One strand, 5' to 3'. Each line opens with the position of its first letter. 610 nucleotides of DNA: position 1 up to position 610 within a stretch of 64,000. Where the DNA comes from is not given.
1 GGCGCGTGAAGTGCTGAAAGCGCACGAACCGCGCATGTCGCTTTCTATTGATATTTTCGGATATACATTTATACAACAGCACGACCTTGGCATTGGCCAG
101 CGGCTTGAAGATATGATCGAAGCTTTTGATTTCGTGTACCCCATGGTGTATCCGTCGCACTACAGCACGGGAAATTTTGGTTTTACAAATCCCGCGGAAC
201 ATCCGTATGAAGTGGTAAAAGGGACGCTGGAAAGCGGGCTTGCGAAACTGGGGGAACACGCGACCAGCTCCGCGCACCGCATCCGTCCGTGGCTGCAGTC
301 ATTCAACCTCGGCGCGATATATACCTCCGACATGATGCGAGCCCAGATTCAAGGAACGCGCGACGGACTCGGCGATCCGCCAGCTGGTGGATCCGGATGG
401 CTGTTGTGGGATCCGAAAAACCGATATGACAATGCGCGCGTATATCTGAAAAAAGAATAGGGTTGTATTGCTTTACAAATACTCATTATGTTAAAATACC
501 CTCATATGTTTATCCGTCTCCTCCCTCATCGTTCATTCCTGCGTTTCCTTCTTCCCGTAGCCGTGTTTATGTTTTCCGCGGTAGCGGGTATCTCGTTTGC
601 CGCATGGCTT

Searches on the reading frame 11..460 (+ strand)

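Call 62: search_protein_families(library=pfam, max_evalue=1e-8, proteins=[window:11-460:+])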
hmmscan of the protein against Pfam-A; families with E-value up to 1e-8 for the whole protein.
window:11-460:+ (149 aa): 1 family
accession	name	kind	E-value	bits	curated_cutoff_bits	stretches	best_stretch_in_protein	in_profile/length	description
PF13200.12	DUF4015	-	4.3e-33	115.2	27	1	8-139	187-313/313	Putative glycosyl hydrolase domain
